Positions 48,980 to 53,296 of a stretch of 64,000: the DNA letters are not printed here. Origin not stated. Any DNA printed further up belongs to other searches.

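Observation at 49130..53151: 1339-aa bitopic coiled-coil giant with apolipoprotein-like repeats, translationally coupled to dusB through TAATG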

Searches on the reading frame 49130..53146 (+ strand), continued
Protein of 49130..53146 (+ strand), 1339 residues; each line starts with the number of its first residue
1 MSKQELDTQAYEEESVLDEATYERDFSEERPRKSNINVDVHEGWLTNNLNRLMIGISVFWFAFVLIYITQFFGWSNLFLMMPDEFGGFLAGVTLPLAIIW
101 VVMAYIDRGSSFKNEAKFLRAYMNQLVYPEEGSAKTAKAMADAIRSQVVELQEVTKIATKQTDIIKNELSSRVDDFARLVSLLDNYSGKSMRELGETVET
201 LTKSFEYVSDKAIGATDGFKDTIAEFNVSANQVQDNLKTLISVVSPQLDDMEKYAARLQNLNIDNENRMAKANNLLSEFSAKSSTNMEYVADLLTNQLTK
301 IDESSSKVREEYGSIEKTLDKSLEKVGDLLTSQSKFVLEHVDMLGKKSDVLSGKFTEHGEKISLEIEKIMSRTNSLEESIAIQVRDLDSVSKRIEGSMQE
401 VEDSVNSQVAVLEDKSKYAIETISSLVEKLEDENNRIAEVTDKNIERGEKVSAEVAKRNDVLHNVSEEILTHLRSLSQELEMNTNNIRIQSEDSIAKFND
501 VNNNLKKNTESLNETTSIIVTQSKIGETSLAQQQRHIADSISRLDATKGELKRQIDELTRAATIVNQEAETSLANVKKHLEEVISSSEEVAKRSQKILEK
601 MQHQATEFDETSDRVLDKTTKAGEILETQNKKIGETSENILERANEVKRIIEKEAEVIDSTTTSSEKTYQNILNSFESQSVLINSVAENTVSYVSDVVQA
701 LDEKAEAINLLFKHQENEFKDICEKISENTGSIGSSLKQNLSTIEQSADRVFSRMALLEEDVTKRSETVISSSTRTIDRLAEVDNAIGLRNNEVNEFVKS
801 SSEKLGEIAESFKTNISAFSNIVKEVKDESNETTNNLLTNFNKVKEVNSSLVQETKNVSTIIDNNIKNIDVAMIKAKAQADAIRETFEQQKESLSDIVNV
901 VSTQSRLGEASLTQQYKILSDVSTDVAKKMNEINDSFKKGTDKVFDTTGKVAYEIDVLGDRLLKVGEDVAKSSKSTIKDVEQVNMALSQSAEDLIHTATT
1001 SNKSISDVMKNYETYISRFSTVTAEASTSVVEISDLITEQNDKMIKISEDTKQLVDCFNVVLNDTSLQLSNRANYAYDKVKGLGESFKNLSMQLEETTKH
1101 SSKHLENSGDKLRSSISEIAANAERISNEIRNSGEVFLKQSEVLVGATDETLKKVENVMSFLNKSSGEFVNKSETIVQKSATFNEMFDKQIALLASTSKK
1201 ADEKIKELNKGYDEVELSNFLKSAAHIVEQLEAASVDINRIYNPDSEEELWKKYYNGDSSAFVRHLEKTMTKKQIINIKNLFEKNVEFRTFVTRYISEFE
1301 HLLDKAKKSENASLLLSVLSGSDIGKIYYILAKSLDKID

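Call 13: find_related_loci(query=A1, collection=genome_contigs, flank=6000)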
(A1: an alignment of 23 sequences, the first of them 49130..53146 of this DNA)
Query A1 (1339 aa) in genome_contigs; peptide patterns used: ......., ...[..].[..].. (x = any residue, [..] = any of these).
326 stretches matched a pattern; 231 encode a relative of the query (tblastn E <= 1e-3); the best 80 are kept; 80 distinct loci.
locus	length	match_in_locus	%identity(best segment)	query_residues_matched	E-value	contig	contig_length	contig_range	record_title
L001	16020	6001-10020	85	1-1339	0e+0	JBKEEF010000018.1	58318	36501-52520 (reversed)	MAG: Alphaproteobacteria bacterium isolate VLC_001 k251_3027744, whole genome shotgun sequence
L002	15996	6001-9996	64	15-1339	0e+0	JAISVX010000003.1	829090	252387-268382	MAG: Lactobacillaceae bacterium isolate Mx356_bin52 k119_1114217, whole genome shotgun sequence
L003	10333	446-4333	55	44-1339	0e+0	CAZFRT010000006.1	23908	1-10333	MAG TPA_asm: uncultured Azospirillum sp. isolate SRP199465_co1_102 genome assembly, contig: NODE_5420_length_23908_cov_4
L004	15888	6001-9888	55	44-1339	0e+0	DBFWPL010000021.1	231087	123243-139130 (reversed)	MAG TPA_asm: Alphaproteobacteria bacterium isolate MAG7984 contig21, whole genome shotgun sequence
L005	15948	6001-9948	55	25-1339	0e+0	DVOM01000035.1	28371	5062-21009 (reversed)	MAG TPA_asm: Candidatus Scatocola faecigallinarum isolate 2846 CHK22__C218641_L28371_ERR2241687, whole genome shotgun se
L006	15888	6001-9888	55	44-1339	0e+0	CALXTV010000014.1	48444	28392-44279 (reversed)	MAG: uncultured Alphaproteobacteria bacterium isolate BRZ_LG__bin14 genome assembly, contig: BRZ_LG__NODE_899_length_484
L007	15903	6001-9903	56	39-1339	0e+0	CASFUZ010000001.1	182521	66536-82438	uncultured proteobacterium isolate O15_L1_384384_idba_bin.74 genome assembly, contig: O15_L1_384384_idba_bin.74.fa_scaff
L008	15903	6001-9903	55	39-1339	0e+0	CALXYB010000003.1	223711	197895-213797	MAG: uncultured Alphaproteobacteria bacterium isolate BRZ_DL__bin79 genome assembly, contig: BRZ_DL__NODE_47_length_2237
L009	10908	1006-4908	55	39-1339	0e+0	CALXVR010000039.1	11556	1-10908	MAG: uncultured Alphaproteobacteria bacterium isolate BRZ_SB__bin123 genome assembly, contig: BRZ_SB__NODE_9352_length_1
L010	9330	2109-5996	53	44-1339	0e+0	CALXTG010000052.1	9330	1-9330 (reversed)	MAG: uncultured Alphaproteobacteria bacterium isolate E01__bin302 genome assembly, contig: E01__k127_2659260, whole geno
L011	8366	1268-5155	53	44-1339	0e+0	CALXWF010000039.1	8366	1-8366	MAG: uncultured Alphaproteobacteria bacterium isolate E19__bin150 genome assembly, contig: E19__k127_2336481, whole geno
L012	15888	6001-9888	51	44-1339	0e+0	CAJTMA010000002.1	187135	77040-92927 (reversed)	MAG TPA_asm: uncultured Alphaproteobacteria bacterium isolate MGBC104355 genome assembly, contig: MGBC104355.2, whole ge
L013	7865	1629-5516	52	44-1339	0e+0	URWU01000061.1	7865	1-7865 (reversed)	uncultured Alphaproteobacteria bacterium isolate UMGS1426 genome assembly, contig: NODE_1089_length_7865_cov_4.829065, w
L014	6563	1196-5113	50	34-1338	0e+0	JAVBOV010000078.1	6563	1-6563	MAG: Alphaproteobacteria bacterium isolate EPI_MAG_00118 c_000010734103, whole genome shotgun sequence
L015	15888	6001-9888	50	44-1339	0e+0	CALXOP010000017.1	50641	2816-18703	MAG: uncultured Alphaproteobacteria bacterium isolate E12__bin290 genome assembly, contig: E12__k127_6170143, whole geno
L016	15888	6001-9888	50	44-1339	0e+0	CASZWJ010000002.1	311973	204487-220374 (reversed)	MAG: uncultured Alphaproteobacteria bacterium isolate extra-SRR5580761.40_1677796859 genome assembly, contig: NODE_9_len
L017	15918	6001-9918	50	35-1339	0e+0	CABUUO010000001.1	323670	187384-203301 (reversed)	MAG TPA_asm: uncultured proteobacterium isolate MGYG-HGUT-04400 genome assembly, contig: GUT_GENOME272660_1, whole genom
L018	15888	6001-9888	55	44-1339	0e+0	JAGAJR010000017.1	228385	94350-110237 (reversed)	MAG: Alphaproteobacteria bacterium isolate RGIG8504 Water_deer_Cecum-2__c360345, whole genome shotgun sequence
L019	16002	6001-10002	48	1-1339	0e+0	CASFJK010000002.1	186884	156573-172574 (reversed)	uncultured proteobacterium isolate B12_L1_324324_idba_bin.34 genome assembly, contig: B12_L1_324324_idba_bin.34.fa_scaff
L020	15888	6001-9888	51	44-1339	0e+0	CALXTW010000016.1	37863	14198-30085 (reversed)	MAG: uncultured Alphaproteobacteria bacterium isolate BRZ_RR__bin74 genome assembly, contig: BRZ_RR__NODE_1175_length_37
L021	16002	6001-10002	48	1-1339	0e+0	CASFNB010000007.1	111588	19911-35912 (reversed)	uncultured proteobacterium isolate A1_L3_371371_idba_bin.16 genome assembly, contig: A1_L3_371371_idba_bin.16.fa_scaffol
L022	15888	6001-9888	48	44-1339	0e+0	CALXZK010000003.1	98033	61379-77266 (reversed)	MAG: uncultured Alphaproteobacteria bacterium isolate BRZ_QR__bin60 genome assembly, contig: BRZ_QR__NODE_128_length_980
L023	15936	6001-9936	47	20-1339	0e+0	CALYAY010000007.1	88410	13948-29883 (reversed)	MAG: uncultured Alphaproteobacteria bacterium isolate BRZ_RM__bin80 genome assembly, contig: BRZ_RM__NODE_207_length_884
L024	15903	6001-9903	54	39-1339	0e+0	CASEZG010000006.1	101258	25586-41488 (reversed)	uncultured proteobacterium isolate O35_L1_319319_idba_bin.187 genome assembly, contig: O35_L1_319319_idba_bin.187.fa_sca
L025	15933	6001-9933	47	29-1339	0e+0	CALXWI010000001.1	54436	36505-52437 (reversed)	MAG: uncultured Alphaproteobacteria bacterium isolate BRZ_ED__bin7 genome assembly, contig: BRZ_ED__NODE_728_length_5443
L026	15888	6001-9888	48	44-1339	0e+0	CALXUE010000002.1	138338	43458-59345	MAG: uncultured Alphaproteobacteria bacterium isolate BRZ_MQ__bin8 genome assembly, contig: BRZ_MQ__NODE_172_length_1383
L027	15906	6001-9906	46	38-1339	0e+0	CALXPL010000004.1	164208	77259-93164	MAG: uncultured Alphaproteobacteria bacterium isolate BRZ_FQ__bin96 genome assembly, contig: BRZ_FQ__NODE_78_length_1642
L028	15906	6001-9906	46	38-1339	0e+0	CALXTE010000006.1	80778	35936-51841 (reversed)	MAG: uncultured Alphaproteobacteria bacterium isolate BRZ_SN__bin90 genome assembly, contig: BRZ_SN__NODE_353_length_807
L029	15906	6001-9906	46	38-1339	0e+0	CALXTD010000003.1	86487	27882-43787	MAG: uncultured Alphaproteobacteria bacterium isolate BRZ_RF__bin97 genome assembly, contig: BRZ_RF__NODE_225_length_864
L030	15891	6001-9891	46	44-1339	0e+0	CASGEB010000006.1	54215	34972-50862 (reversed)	uncultured proteobacterium isolate T5_L3_314314_idba_bin.18 genome assembly, contig: T5_L3_314314_idba_bin.18.fa_scaffol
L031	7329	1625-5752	46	26-1339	0e+0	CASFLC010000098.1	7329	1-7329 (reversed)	uncultured proteobacterium isolate SI.A99.metabat-bins.196 genome assembly, contig: SI.A99.metabat-bins.196.fa_k141_2936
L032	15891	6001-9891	46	44-1339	0e+0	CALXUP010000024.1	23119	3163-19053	MAG: uncultured Alphaproteobacteria bacterium isolate BRZ_ER__bin57 genome assembly, contig: BRZ_ER__NODE_2814_length_23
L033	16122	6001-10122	45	26-1339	0e+0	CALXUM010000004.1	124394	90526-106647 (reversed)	MAG: uncultured Alphaproteobacteria bacterium isolate BRZ_CT__bin98 genome assembly, contig: BRZ_CT__NODE_247_length_124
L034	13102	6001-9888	46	44-1339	0e+0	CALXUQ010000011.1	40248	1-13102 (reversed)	MAG: uncultured Alphaproteobacteria bacterium isolate BRZ_DM__bin47 genome assembly, contig: BRZ_DM__NODE_1474_length_40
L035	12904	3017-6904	46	44-1339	0e+0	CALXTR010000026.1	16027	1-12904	MAG: uncultured Alphaproteobacteria bacterium isolate BRZ_CI__bin121 genome assembly, contig: BRZ_CI__NODE_5200_length_1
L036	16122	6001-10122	45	26-1339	0e+0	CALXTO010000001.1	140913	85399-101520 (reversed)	MAG: uncultured Alphaproteobacteria bacterium isolate BRZ_CT__bin33 genome assembly, contig: BRZ_CT__NODE_196_length_140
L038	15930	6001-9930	45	31-1339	0e+0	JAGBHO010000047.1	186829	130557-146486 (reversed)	MAG: Alphaproteobacteria bacterium isolate RGIG9125 Water_deer_Rectum.Co__c1335840, whole genome shotgun sequence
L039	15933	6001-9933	45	31-1339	0e+0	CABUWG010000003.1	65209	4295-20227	MAG TPA_asm: uncultured proteobacterium isolate MGYG-HGUT-04444 genome assembly, contig: GUT_GENOME274919_3, whole genom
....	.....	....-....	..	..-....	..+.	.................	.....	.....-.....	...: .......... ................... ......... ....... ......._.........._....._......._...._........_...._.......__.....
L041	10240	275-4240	45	13-1339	0e+0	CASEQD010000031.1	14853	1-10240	uncultured proteobacterium isolate A106_L4_349349_idba_bin.46 genome assembly, contig: A106_L4_349349_idba_bin.46.fa_sca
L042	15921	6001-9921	45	31-1339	0e+0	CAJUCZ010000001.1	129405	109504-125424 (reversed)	MAG TPA_asm: uncultured Alphaproteobacteria bacterium isolate MGBC133411 genome assembly, contig: MGBC133411.1, whole ge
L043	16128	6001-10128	45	26-1339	0e+0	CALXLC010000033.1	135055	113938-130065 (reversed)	MAG: uncultured Alphaproteobacteria bacterium isolate E27__bin196 genome assembly, contig: E27__k127_6067688, whole geno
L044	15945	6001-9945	52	25-1339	0e+0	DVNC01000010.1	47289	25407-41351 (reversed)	MAG TPA_asm: Candidatus Scatocola faecipullorum isolate ChiW3-316 ChiW3__C28810_L47289_SRR5506726, whole genome shotgun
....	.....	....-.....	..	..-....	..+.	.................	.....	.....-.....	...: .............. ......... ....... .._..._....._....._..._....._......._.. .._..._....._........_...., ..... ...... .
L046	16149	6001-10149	44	44-1339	0e+0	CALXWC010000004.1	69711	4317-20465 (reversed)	MAG: uncultured Alphaproteobacteria bacterium isolate BRZ_QQ__bin19 genome assembly, contig: BRZ_QQ__NODE_352_length_697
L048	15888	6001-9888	51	44-1339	0e+0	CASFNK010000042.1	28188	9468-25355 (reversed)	uncultured proteobacterium isolate SI.B29.metabat-bins.91 genome assembly, contig: SI.B29.metabat-bins.91.fa_k141_237780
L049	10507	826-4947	43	26-1339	0e+0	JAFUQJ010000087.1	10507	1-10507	MAG: Alphaproteobacteria bacterium isolate RGIG4730 Roe_deer_Rectum.Co__c1364701, whole genome shotgun sequence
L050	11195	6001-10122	43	26-1339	0e+0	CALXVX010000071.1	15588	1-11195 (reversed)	MAG: uncultured Alphaproteobacteria bacterium isolate E21__bin46 genome assembly, contig: E21__k127_7447803, whole genom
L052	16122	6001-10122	42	26-1339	0e+0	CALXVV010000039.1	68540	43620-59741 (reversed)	MAG: uncultured Alphaproteobacteria bacterium isolate E04__bin378 genome assembly, contig: E04__k127_2538824, whole geno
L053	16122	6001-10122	42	26-1339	0e+0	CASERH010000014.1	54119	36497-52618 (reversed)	uncultured proteobacterium isolate O27_L1_392392_idba_bin.56 genome assembly, contig: O27_L1_392392_idba_bin.56.fa_scaff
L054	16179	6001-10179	42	1-1339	0e+0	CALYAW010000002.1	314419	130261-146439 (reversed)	MAG: uncultured Alphaproteobacteria bacterium isolate BRZ_DM__bin108 genome assembly, contig: BRZ_DM__NODE_23_length_314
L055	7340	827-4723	44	41-1339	0e+0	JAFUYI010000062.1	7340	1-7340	MAG: Alphaproteobacteria bacterium isolate RGIG4937 Roe_deer_Rumen-3__c208830, whole genome shotgun sequence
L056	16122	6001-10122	42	26-1339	0e+0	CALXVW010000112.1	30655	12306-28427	MAG: uncultured Alphaproteobacteria bacterium isolate E40__bin9 genome assembly, contig: E40__k127_2349289, whole genome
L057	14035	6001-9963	44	23-1339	0e+0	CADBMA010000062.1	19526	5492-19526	MAG: uncultured Rhodospirillales bacterium isolate RUG14090 genome assembly, contig: RUG14090_asm_62, whole genome shotg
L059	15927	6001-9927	43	34-1339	0e+0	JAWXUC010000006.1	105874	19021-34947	MAG: Alphaproteobacteria bacterium isolate FM_39_G125_V NODE_32_length_105875_cov_5.030656, whole genome shotgun sequenc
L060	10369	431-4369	44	28-1339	0e+0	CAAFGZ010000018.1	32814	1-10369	MAG TPA_asm: Alphaproteobacteria bacterium, isolate HGM16772, WGS project CAAFGZ010000000 data, contig: SRS146812_107_k9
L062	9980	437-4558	42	26-1339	0e+0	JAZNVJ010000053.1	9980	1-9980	MAG: Alphaproteobacteria bacterium isolate T1900044790_TS20190256.MAGScoT_cleanbin_000026 SGB_2645_k141_1225732, whole g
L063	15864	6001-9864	42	48-1339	0e+0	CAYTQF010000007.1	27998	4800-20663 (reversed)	MAG TPA_asm: uncultured Azospirillaceae bacterium isolate SRP199465_co2_47 genome assembly, contig: NODE_4362_length_279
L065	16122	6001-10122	40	26-1339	0e+0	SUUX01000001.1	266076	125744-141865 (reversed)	MAG: Alphaproteobacteria bacterium isolate SIG57 NODE_448_length_266076_cov_6.740977, whole genome shotgun sequence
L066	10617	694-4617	42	25-1339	0e+0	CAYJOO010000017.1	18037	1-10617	MAG TPA_asm: uncultured Azospirillaceae bacterium isolate ERP123703_co3_30 genome assembly, contig: NODE_3704_length_180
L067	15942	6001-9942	42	28-1339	0e+0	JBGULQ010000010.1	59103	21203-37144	MAG: Alphaproteobacteria bacterium isolate ruminal_MAG_253 ruminal_MAG_253_contig_0010, whole genome shotgun sequence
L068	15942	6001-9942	43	28-1339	0e+0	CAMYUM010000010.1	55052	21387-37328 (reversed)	MAG TPA_asm: uncultured Azospirillum sp. isolate SRR10912534_bin.4_metaWRAP_v1.3_MAG genome assembly, contig: ERZ1421001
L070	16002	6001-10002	47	1-1339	0e+0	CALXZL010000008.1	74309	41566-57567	MAG: uncultured Alphaproteobacteria bacterium isolate BRZ_FT__bin57 genome assembly, contig: BRZ_FT__NODE_592_length_743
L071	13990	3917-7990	40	44-1339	0e+0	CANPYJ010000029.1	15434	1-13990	MAG: uncultured Alphaproteobacteria bacterium isolate Lapin-004__bin38 genome assembly, contig: Lapin-004__NODE_4984_len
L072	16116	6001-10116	40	30-1339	0e+0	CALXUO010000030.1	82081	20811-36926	MAG: uncultured Alphaproteobacteria bacterium isolate E20__bin257 genome assembly, contig: E20__k127_6438707, whole geno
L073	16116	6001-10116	40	30-1339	0e+0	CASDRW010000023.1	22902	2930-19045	uncultured proteobacterium isolate SI.B40.metabat-bins.148 genome assembly, contig: SI.B40.metabat-bins.148.fa_k141_6912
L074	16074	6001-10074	40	44-1339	0e+0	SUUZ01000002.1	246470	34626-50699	MAG: Alphaproteobacteria bacterium isolate SIG59 NODE_561_length_246470_cov_18.988297, whole genome shotgun sequence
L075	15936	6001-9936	45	26-1339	0e+0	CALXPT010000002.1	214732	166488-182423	MAG: uncultured Alphaproteobacteria bacterium isolate BRZ_CI__bin98 genome assembly, contig: BRZ_CI__NODE_47_length_2147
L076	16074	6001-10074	40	44-1339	0e+0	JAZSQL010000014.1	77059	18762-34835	MAG: Alphaproteobacteria bacterium isolate T1900044543_TS20190009.MAGScoT_cleanbin_000006 SGB_90_k141_1806645, whole gen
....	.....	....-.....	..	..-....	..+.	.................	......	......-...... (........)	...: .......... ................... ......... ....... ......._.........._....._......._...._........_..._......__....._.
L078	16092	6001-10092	39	38-1339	0e+0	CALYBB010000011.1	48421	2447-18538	MAG: uncultured Alphaproteobacteria bacterium isolate E04__bin174 genome assembly, contig: E04__k127_2189477, whole geno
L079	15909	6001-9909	47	37-1339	0e+0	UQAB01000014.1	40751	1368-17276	uncultured Azospirillum sp. isolate UMGS63 genome assembly, contig: NODE_755_length_40751_cov_9.134189, whole genome sho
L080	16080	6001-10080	39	42-1339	0e+0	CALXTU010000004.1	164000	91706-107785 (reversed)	MAG: uncultured Alphaproteobacteria bacterium isolate BRZ_PK__bin103 genome assembly, contig: BRZ_PK__NODE_106_length_16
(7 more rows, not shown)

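Call 70: search_protein_families(library=padloc, proteins=[window:49130-53146:+], max_evalue=0.01)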
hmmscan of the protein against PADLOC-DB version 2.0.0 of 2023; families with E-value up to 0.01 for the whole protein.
window:49130-53146:+ (1339 aa): 5 families
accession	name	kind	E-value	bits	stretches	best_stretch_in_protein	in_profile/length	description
PDLC00650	ZorA3|ZorA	-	3.4e-14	50.4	3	136-542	449-852/1063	MotA/ExbB/TolQ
PDLC00601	ZorA1|ZorA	-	8e-13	45.9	3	782-1091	330-633/699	MotA/ExbB/TolQ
PDLC00605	ZorA1|ZorA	-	4.2e-10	36.6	2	176-517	334-645/700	MotA/ExbB/TolQ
PDLC00599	ZorA1|ZorA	-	0.00012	19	0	134-217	543-627/631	MotA/ExbB/TolQ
PDLC00640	ZorA2|ZorA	-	0.0033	14.2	0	562-750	362-549/590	MotA/ExbB/TolQ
